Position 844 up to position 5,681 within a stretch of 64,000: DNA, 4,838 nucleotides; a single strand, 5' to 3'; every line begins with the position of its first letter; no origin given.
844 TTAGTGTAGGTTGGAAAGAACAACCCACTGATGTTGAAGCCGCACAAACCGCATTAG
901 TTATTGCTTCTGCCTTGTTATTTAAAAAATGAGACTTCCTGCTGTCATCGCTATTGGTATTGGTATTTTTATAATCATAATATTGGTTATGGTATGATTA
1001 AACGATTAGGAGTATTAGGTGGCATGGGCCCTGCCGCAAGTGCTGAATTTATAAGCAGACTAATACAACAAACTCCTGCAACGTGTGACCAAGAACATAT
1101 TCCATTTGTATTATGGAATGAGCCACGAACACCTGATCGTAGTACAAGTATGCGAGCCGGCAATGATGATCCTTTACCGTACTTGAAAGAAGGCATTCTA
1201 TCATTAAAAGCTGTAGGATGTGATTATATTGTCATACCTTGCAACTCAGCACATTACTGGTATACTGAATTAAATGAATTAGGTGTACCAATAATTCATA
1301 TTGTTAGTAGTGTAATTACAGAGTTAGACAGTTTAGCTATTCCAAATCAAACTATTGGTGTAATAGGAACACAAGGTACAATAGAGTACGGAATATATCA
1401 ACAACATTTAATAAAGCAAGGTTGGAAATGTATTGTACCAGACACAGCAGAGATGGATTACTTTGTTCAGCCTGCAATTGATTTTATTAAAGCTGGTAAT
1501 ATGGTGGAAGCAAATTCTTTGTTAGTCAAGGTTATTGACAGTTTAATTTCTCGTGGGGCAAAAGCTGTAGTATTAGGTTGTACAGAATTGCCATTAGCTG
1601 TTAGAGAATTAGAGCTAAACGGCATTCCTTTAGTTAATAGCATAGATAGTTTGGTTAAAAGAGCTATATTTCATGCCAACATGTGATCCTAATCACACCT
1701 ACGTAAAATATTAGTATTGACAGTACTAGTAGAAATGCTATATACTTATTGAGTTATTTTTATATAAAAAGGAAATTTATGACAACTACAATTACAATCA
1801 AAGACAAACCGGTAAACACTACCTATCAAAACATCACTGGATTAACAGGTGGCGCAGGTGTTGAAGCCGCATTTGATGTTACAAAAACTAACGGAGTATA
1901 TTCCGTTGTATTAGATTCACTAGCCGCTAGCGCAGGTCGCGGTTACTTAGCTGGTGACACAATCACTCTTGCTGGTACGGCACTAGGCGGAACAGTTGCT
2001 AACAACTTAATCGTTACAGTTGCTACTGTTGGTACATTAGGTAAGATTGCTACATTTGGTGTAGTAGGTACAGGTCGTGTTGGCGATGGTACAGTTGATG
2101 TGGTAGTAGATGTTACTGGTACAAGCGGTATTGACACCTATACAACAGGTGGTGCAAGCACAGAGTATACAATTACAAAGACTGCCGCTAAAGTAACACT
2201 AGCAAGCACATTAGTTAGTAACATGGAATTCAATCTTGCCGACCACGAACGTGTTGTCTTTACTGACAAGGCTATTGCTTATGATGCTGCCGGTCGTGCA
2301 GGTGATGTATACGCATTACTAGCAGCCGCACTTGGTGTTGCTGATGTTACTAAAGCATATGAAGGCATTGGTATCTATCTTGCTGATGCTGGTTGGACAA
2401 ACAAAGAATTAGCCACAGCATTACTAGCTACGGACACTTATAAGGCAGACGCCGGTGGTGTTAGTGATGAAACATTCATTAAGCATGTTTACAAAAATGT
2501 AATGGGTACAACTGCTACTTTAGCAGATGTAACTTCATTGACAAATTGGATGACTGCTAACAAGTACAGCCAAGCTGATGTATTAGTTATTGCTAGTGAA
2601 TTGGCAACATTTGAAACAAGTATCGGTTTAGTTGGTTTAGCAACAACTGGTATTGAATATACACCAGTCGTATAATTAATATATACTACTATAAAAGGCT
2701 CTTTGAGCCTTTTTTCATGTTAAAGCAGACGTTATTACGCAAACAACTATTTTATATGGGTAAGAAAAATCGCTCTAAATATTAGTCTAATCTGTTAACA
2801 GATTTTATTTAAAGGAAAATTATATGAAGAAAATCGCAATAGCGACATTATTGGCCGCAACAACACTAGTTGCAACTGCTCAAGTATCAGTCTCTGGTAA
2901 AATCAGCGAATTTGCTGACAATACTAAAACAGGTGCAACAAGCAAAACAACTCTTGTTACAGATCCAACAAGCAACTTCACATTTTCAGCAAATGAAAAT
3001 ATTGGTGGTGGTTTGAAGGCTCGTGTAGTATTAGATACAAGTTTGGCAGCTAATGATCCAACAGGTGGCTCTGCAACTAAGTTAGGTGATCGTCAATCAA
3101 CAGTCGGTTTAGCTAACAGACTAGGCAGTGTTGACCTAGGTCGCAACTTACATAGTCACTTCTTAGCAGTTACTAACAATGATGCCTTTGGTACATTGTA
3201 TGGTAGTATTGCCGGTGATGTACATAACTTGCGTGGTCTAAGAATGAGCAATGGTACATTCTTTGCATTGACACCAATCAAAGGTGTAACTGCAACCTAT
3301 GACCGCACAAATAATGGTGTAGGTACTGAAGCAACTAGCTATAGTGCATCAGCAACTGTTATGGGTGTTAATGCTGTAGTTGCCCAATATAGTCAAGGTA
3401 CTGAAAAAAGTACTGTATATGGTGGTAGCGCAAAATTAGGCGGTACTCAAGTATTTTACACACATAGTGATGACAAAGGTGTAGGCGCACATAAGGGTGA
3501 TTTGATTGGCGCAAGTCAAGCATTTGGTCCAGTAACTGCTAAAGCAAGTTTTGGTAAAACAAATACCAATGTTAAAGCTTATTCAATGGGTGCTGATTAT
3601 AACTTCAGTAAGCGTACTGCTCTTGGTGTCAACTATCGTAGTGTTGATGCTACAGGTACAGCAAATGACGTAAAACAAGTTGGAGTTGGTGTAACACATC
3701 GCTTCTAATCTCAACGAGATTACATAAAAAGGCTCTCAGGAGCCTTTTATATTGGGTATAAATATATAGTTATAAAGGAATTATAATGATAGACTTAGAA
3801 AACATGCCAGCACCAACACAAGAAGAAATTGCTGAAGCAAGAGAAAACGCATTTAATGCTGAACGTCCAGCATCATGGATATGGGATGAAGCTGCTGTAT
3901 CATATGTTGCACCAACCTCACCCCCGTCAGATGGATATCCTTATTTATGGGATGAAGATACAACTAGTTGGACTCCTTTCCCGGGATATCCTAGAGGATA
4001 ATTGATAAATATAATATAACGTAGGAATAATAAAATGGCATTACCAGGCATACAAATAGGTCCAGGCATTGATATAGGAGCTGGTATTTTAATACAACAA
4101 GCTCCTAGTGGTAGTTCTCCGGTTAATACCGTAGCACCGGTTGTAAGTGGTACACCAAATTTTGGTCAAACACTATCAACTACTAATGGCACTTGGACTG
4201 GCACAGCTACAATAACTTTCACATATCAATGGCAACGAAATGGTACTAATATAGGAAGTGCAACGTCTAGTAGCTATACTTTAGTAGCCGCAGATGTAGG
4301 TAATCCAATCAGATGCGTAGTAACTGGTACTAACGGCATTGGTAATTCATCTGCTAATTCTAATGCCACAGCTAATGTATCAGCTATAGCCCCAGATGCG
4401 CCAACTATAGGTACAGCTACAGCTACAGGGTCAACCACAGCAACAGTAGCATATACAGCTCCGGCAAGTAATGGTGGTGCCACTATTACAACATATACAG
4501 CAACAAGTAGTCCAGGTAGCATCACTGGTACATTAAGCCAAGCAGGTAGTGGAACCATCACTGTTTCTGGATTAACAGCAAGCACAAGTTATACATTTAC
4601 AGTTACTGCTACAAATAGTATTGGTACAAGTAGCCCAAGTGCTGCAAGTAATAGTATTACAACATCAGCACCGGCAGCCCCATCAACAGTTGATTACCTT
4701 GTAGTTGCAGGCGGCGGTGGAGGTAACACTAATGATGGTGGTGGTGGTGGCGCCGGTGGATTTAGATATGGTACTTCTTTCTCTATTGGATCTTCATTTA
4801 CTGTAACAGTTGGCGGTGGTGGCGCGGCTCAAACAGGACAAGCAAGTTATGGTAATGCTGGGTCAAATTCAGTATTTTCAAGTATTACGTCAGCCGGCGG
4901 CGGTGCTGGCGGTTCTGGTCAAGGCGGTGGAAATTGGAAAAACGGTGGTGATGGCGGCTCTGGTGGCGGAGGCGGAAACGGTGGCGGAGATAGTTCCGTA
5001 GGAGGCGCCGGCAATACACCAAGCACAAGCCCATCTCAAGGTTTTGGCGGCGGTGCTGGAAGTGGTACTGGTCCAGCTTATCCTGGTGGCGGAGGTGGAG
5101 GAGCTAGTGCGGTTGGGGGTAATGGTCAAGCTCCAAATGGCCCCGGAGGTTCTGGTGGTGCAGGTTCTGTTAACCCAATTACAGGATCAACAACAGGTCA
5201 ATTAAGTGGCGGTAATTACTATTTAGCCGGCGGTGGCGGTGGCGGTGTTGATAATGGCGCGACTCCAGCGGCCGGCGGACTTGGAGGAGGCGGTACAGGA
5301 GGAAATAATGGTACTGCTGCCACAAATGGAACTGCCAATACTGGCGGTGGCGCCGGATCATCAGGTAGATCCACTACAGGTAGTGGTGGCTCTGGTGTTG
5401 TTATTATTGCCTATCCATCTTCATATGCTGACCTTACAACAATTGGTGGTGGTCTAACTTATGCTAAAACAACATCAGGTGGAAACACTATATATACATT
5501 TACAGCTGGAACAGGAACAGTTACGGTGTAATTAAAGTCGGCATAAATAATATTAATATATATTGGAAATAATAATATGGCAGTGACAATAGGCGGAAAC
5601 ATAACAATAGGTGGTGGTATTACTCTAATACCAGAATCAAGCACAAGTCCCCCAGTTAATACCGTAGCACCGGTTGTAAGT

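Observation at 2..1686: Phage operon coupling an acidic amino-acid symporter to an aspartate racemase, with a holin-like gene and micropeptide between them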

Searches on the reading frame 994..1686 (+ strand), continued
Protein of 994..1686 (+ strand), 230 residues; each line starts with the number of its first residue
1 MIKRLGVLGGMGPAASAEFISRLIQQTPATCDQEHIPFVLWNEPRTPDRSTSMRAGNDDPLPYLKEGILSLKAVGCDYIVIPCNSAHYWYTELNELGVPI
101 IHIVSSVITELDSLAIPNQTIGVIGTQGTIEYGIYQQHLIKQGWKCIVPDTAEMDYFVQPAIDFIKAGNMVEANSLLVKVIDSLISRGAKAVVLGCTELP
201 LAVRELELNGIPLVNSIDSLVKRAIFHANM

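Call 60: find_related_loci(query=A3, collection=genome_contigs, flank=8000)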
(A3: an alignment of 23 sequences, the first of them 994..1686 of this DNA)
Query A3 (230 aa) in genome_contigs; peptide patterns used: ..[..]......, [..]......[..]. (x = any residue, [..] = any of these).
600 stretches matched a pattern (row limit reached: there are more); 578 encode a relative of the query (tblastn E <= 1e-3); the best 80 are kept; 80 distinct loci.
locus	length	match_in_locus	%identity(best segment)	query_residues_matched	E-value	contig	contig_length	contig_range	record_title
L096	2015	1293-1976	50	3-229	3e-72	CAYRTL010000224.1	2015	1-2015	MAG TPA_asm: uncultured Acetobacteraceae bacterium isolate SRP272529_co1_156 genome assembly, contig: NODE_128409_length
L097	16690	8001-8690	49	1-229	4e-70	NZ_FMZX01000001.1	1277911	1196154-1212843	Belnapia rosea strain CPCC 100156, whole genome shotgun sequence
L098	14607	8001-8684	49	3-229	1e-68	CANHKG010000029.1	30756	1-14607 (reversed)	MAG: Rhodospirillales bacterium isolate RE-23may17-764 genome assembly, contig: RE-23may17-C3457, whole genome shotgun s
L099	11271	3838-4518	48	3-228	2e-68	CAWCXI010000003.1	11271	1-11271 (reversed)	MAG: uncultured Alphaproteobacteria bacterium isolate MFD06714.bin.2.86 genome assembly, contig: contig_107720, whole ge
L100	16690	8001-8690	49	3-229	9e-68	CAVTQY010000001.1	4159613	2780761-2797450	MAG: uncultured proteobacterium isolate MFD09603.bin.1.8 genome assembly, contig: contig_421, whole genome shotgun seque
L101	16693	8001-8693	49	1-229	1e-67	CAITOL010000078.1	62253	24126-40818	MAG: uncultured Rhodospirillales bacterium isolate Umea2p3_bin-0063 genome assembly, contig: bin-0063:078/202, whole gen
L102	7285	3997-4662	49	5-225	7e-68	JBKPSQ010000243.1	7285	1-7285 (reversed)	MAG: Pseudomonadota bacterium isolate GS_EKS_MAG_00018 GS_EKS_000001855835, whole genome shotgun sequence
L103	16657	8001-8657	49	1-218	2e-67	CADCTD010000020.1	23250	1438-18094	MAG: uncultured Craurococcus sp. isolate AVDCRST_MAG27 genome assembly, contig: NODE142, whole genome shotgun sequence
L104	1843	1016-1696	48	5-229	1e-69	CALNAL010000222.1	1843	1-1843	MAG TPA_asm: uncultured Acetobacteraceae bacterium isolate ERR4757829_bin.31_CONCOCT_v1.1_MAG genome assembly, contig: E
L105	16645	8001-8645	48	5-218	4e-67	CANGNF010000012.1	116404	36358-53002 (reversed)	MAG: Acetobacteraceae bacterium isolate Jr-7aug17-12 genome assembly, contig: Jr-7aug17-C207, whole genome shotgun seque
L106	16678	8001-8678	49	5-229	1e-66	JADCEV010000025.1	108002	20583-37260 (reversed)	MAG: Roseomonas sp. isolate M55BS1SP3A23MG M55BS1_25, whole genome shotgun sequence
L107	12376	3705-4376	49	5-225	8e-67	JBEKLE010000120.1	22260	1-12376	MAG: Rhodopila sp. isolate SPRUCE 363 SPRUCE_363_120, whole genome shotgun sequence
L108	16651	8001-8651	50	3-218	1e-66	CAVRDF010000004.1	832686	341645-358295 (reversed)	MAG: uncultured Alphaproteobacteria bacterium isolate MFD01213.bin.2.33 genome assembly, contig: contig_2919, whole geno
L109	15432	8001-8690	48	3-229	1e-66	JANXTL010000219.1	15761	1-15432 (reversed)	MAG: Acetobacteraceae bacterium isolate 338R_metabat_61 338R_k141_253681, whole genome shotgun sequence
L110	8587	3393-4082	48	3-229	5e-66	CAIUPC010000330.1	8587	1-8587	MAG: uncultured Acetobacteraceae bacterium isolate VK_bin-0268 genome assembly, contig: bin-0268:330/922, whole genome s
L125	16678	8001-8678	48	5-227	5e-62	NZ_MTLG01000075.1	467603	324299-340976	Achromobacter xylosoxidans strain B_1 Cont75, whole genome shotgun sequence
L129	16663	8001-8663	50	3-220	5e-61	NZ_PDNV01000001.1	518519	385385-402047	Pollutimonas nitritireducens strain JR1/69-2-13 NODE_1_length_518746_cov_31.2754, whole genome shotgun sequence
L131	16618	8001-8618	47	1-205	2e-60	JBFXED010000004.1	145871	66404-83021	MAG: Alphaproteobacteria bacterium isolate CA_2019_TPIn_108 NODE_402_length_145871_cov_6.265356_TPIn, whole genome shotg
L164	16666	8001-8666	38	5-225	1e-48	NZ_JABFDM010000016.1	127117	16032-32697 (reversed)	Bradyrhizobium aeschynomenes strain 83002 Scaffold16, whole genome shotgun sequence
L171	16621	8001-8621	41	1-209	1e-47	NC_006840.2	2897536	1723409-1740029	Aliivibrio fischeri ES114 chromosome I, complete sequence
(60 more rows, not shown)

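Call 66: search_protein_families(library=pfam, proteins=[L131:2873-4564:+, L131:4551-5681:-, L131:5770-7998:+, L131:8001-8720:+, L131:8717-10189:-, L131:10146-11072:-, L131:11586-11978:-, L131:12091-12522:-, L131:12566-13495:+, L131:13505-14308:+], max_evalue=0.0001)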
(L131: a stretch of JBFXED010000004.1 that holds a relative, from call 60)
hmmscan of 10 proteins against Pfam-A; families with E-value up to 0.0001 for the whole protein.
L131:2873-4564:+ (563 aa): 4 families
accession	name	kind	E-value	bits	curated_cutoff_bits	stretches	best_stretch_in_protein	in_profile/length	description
PF00441.29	Acyl-CoA_dh_1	-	1.3e-40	139.4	22.4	1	398-546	1-149/150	Acyl-CoA dehydrogenase, C-terminal domain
PF02770.24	Acyl-CoA_dh_M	-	1.4e-19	70.5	33.3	1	288-384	1-95/97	Acyl-CoA dehydrogenase, middle domain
PF08028.16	Acyl-CoA_dh_2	-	2.2e-15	57.5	22.7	1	413-528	1-126/134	Acyl-CoA dehydrogenase, C-terminal domain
PF02771.21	Acyl-CoA_dh_N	-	3.2e-14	53.7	22.9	1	165-284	2-113/113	Acyl-CoA dehydrogenase, N-terminal domain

L131:4551-5681:- (376 aa): 2 families
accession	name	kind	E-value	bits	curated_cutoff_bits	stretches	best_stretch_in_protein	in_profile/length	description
PF01168.26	Ala_racemase_N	-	5.8e-24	85.5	24.1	1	17-240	5-218/220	Alanine racemase, N-terminal domain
PF14031.13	D-ser_dehydrat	-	6.4e-21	75.3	22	1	255-359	1-96/97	Putative serine dehydratase domain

L131:5770-7998:+ (742 aa): 5 families
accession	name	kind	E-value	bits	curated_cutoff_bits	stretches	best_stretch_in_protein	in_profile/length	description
PF00211.25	Guanylate_cyc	-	1.4e-21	77.3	21.9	1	478-660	6-181/183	Adenylate and Guanylate cyclase catalytic domain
PF02743.24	dCache_1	-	2.6e-20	73.4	45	1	206-364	91-239/240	Cache domain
PF22673.2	MCP-like_PDC_1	-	1.2e-08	35.8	27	1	183-268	30-112/113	Methyl-accepting chemotaxis protein-like, first PDC sensor domain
PF17201.10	Cache_3-Cache_2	-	8.1e-08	32.3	27.7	1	240-379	160-297/299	Cache 3/Cache 2 fusion domain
PF00672.30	HAMP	-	9.1e-07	29.5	25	1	400-451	2-52/53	HAMP domain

L131:8001-8720:+ (239 aa): 1 family
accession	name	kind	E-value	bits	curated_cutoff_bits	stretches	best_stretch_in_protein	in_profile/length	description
PF01177.27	Asp_Glu_race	-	8.5e-49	166.6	31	1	8-226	1-211/211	Asp/Glu/Hydantoin racemase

L131:8717-10189:- (490 aa): 1 family
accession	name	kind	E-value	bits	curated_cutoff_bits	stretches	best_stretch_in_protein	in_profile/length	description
PF00375.23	SDF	-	8.1e-68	229.6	27.9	1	61-465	3-384/387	Sodium:dicarboxylate symporter family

L131:10146-11072:- (308 aa): 2 families
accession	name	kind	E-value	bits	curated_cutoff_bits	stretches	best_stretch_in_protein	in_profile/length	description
PF00497.25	SBP_bac_3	-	3.9e-17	62.7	26.4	1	76-283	3-110/132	Bacterial extracellular solute-binding proteins, family 3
PF10613.14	Lig_chan-Glu_bd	-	3.1e-07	30.9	30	1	78-166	6-111/115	Ligated ion channel L-glutamate- and glycine-binding site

L131:11586-11978:- (130 aa): 0 families

L131:12091-12522:- (143 aa): 0 families

L131:12566-13495:+ (309 aa): 3 families
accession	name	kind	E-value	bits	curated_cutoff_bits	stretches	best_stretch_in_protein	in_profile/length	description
PF13561.12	adh_short_C2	-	4.7e-61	206.8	27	1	63-300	1-236/236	Enoyl-(Acyl carrier protein) reductase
PF00106.31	adh_short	-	1.4e-54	185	26.6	1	59-247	3-191/195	short chain dehydrogenase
PF08659.16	KR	-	5.5e-16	59.4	22.6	1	60-216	4-160/180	KR domain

L131:13505-14308:+ (267 aa): 1 family
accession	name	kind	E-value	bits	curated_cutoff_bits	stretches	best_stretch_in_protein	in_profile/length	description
PF02698.23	DUF218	-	3.6e-24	85.6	27.6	1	83-249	1-133/133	DUF218 domain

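Call 67: search_protein_families(library=pfam, proteins=[L097:5720-7039:+, L097:7195-7983:+, L097:8001-8699:+, L097:9005-9385:+, L097:10079-11293:+, L125:5457-6503:+, L125:6458-7972:+, L125:7974-8708:+, L125:8795-9496:-, L125:9496-10263:-], max_evalue=0.0001)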
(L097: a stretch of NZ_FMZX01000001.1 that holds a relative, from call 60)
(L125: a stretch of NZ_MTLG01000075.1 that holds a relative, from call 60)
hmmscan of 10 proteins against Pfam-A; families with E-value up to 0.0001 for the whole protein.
L097:5720-7039:+ (439 aa): 1 family
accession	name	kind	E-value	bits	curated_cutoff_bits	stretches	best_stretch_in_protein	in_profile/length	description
PF00285.26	Citrate_synt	-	8.1e-144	479.5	27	1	56-421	2-357/357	Citrate synthase, C-terminal domain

L097:7195-7983:+ (262 aa): 0 families

L097:8001-8699:+ (232 aa): 1 family
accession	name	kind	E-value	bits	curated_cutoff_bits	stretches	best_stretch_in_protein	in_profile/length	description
PF01177.27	Asp_Glu_race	-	4.6e-44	151.2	31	1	8-225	1-211/211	Asp/Glu/Hydantoin racemase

L097:9005-9385:+ (126 aa): 0 families

L097:10079-11293:+ (404 aa): 1 family
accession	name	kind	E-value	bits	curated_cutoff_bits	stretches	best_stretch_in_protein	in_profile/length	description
PF01259.24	SAICAR_synt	-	6.7e-69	232.6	20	1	102-352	3-231/233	SAICAR synthetase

L125:5457-6503:+ (348 aa): 1 family
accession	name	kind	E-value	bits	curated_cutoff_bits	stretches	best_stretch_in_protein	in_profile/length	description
PF03401.19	TctC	-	2.1e-75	254.2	27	1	72-343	3-273/274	Tripartite tricarboxylate transporter family receptor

L125:6458-7972:+ (504 aa): 2 families
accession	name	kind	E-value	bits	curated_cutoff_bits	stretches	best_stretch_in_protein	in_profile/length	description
PF07969.17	Amidohydro_3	-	7.3e-33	115.2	29.7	1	67-479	2-471/472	Amidohydrolase family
PF01979.26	Amidohydro_1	-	3.8e-10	40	25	1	75-479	2-345/345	Amidohydrolase family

L125:7974-8708:+ (244 aa): 1 family
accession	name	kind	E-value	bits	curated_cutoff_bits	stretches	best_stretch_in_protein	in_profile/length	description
PF01177.27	Asp_Glu_race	-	5.6e-49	167.2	31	1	13-232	1-211/211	Asp/Glu/Hydantoin racemase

L125:8795-9496:- (233 aa): 3 families
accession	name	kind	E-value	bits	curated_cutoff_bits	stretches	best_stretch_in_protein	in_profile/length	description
PF00005.33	ABC_tran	-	8.7e-35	120.7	25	1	17-161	1-136/137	ABC transporter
PF13304.12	AAA_21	-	5e-10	40.4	27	1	129-188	233-295/304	AAA domain, putative AbiEii toxin, Type IV TA system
PF25199.1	nSTAND_NTPase5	-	9.1e-05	22.8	34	0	25-57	39-72/145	Novel STAND NTPase 5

L125:9496-10263:- (255 aa): 4 families
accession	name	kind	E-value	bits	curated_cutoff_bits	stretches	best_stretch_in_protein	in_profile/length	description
PF00005.33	ABC_tran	-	8.1e-33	114.4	25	1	22-181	2-136/137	ABC transporter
PF12399.14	BCA_ABC_TP_C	-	2.7e-11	43.3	25.5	1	232-255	2-25/27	Branched-chain amino acid ATP-binding cassette transporter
PF13304.12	AAA_21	-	2.2e-06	28.4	27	0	34-52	2-20/304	AAA domain, putative AbiEii toxin, Type IV TA system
PF13476.12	AAA_23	-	1.8e-05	26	27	1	26-52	17-40/201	AAA domain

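Call 80: search_protein_families(library=ncbifam, proteins=[L131:8001-8720:+, L097:8001-8699:+, L125:7974-8708:+, L129:8004-8720:+, L171:8001-8711:+, L164:7998-8705:+], max_evalue=1e-10)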
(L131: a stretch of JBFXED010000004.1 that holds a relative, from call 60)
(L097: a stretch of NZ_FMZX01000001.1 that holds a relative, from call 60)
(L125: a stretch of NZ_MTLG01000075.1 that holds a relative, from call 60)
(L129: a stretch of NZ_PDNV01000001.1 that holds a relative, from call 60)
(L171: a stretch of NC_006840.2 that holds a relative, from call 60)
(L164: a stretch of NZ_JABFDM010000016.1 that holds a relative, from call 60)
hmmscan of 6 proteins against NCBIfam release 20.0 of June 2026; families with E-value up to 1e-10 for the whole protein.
L131:8001-8720:+ (239 aa): 3 families
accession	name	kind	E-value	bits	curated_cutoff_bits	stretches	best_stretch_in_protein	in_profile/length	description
NF052483.1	racemase_CuyB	equivalog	1.4e-79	267.3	190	1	5-230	1-225/225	cysteate racemase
TIGR00035.1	asp_race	subfamily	6.4e-54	183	93.1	1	2-230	2-227/236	amino acid racemase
NF007569.0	PRK10200.1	equivalog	3e-14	53.3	417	1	5-228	4-226/230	aspartate/glutamate racemase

L097:8001-8699:+ (232 aa): 3 families
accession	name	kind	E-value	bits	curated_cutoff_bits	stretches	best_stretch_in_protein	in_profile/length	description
NF052483.1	racemase_CuyB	equivalog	5.7e-72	242.3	190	1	5-229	1-225/225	cysteate racemase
TIGR00035.1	asp_race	subfamily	1.6e-46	158.8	93.1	1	1-229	1-227/236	amino acid racemase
NF007569.0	PRK10200.1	equivalog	4.7e-13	49.4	417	1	67-226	67-225/230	aspartate/glutamate racemase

L125:7974-8708:+ (244 aa): 5 families
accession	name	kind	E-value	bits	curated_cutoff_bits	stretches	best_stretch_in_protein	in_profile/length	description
NF052483.1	racemase_CuyB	equivalog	1.4e-74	250.9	190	1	10-235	1-224/225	cysteate racemase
TIGR00035.1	asp_race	subfamily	2.7e-44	151.5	93.1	1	10-235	5-226/236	amino acid racemase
NF007569.0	PRK10200.1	equivalog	3.7e-17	62.8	417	1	72-227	67-221/230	aspartate/glutamate racemase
TIGR00067.1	glut_race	equivalog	4.6e-11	42.6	146.65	1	69-208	49-186/251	glutamate racemase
NF002035.0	PRK00865.1-3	equivalog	5.6e-11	42.5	328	1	68-210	53-192/267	glutamate racemase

L129:8004-8720:+ (238 aa): 3 families
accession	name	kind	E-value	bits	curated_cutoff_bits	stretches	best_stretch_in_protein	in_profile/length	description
NF052483.1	racemase_CuyB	equivalog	1.4e-69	234.5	190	1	2-226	1-223/225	cysteate racemase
TIGR00035.1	asp_race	subfamily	1.6e-41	142.5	93.1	1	1-202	4-204/236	amino acid racemase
NF007569.0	PRK10200.1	equivalog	2.3e-12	47.1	417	1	65-207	68-210/230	aspartate/glutamate racemase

L171:8001-8711:+ (236 aa): 3 families
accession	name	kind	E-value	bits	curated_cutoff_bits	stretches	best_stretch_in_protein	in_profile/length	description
NF052483.1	racemase_CuyB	equivalog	1.8e-76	257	190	1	5-226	1-224/225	cysteate racemase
TIGR00035.1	asp_race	subfamily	4e-58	196.8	93.1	1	1-230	1-230/236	amino acid racemase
NF007569.0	PRK10200.1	equivalog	5.8e-15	55.6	417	1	66-209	66-212/230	aspartate/glutamate racemase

L164:7998-8705:+ (235 aa): 3 families
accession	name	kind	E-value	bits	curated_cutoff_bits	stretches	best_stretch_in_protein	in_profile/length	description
NF052483.1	racemase_CuyB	equivalog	3.7e-77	259.3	190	1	2-226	1-225/225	cysteate racemase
TIGR00035.1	asp_race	subfamily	5.4e-55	186.5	93.1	1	1-229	4-230/236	amino acid racemase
NF007569.0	PRK10200.1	equivalog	5.5e-13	49.2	417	1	62-202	65-206/230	aspartate/glutamate racemase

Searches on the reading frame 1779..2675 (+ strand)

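Call 7: search_protein_families(library=pfam, proteins=[window:1779-2675:+], max_evalue=0.01)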
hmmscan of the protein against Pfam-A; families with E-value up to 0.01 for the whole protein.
window:1779-2675:+ (298 aa): 1 family
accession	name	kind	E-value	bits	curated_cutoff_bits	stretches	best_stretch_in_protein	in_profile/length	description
PF13946.11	DUF4214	-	0.00022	21.7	23.2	1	213-271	2-61/72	Domain of unknown function (DUF4214)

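Call 9: search_protein_families(library=phrogs, proteins=[window:1779-2675:+], max_evalue=0.001)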
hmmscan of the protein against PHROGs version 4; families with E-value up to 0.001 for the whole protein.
window:1779-2675:+ (298 aa): 0 families

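Call 22: search_protein_families(library=ncbifam, proteins=[window:1779-2675:+], max_evalue=0.001)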
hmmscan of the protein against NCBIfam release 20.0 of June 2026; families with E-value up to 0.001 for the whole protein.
window:1779-2675:+ (298 aa): 0 families

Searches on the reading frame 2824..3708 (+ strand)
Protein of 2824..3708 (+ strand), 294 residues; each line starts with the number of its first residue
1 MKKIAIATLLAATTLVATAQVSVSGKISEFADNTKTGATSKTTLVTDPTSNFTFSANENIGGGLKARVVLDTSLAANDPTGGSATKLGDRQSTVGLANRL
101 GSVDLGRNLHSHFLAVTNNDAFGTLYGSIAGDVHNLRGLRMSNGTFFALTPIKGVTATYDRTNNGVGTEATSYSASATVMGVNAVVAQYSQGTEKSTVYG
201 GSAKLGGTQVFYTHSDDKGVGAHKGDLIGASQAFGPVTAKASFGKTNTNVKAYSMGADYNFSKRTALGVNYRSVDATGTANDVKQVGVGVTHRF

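Call 7: search_protein_families(library=pfam, proteins=[window:2824-3708:+], max_evalue=0.01)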
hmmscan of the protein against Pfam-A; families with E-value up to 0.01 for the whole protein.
window:2824-3708:+ (294 aa): 1 family
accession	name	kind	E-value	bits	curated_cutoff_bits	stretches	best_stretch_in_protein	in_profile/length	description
PF13609.12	Porin_4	-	7.6e-22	78.9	27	1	7-292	2-290/310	Gram-negative porin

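Call 9: search_protein_families(library=phrogs, proteins=[window:2824-3708:+], max_evalue=0.001)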
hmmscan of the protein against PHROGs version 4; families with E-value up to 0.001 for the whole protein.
window:2824-3708:+ (294 aa): 0 families

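Call 22: search_protein_families(library=ncbifam, proteins=[window:2824-3708:+], max_evalue=0.001)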
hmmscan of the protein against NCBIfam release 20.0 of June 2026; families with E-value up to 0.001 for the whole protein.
window:2824-3708:+ (294 aa): 1 family
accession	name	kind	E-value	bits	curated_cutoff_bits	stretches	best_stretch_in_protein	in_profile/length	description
NF040479.1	porin_porB_Neis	equivalog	4.3e-07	29.6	480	1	1-107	1-111/344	trimeric porin PorB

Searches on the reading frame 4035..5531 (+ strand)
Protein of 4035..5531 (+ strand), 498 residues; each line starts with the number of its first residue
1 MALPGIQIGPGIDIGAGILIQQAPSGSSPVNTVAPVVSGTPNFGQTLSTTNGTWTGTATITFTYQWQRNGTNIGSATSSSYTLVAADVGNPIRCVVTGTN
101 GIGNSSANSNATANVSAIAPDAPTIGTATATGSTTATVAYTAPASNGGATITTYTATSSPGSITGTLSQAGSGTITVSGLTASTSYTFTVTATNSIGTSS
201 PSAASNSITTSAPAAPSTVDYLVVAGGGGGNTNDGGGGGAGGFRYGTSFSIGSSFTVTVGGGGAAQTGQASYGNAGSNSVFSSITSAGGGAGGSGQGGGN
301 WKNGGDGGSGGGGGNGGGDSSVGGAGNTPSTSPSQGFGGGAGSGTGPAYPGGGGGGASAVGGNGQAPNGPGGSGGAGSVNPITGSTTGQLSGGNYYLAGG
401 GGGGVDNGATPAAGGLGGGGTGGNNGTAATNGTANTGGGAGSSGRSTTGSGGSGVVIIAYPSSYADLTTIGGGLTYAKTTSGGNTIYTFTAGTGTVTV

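Call 7: search_protein_families(library=pfam, proteins=[window:4035-5531:+], max_evalue=0.01)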
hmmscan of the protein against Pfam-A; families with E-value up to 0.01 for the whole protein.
window:4035-5531:+ (498 aa): 2 families
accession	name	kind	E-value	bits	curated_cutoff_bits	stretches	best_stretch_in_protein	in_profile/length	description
PF21722.4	Gly_rich_2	-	4e-12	47.1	24.3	1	206-460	4-225/226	Glycine-rich domain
PF00041.27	fn3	-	5.6e-09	36.5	25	1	121-206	1-82/84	Fibronectin type III domain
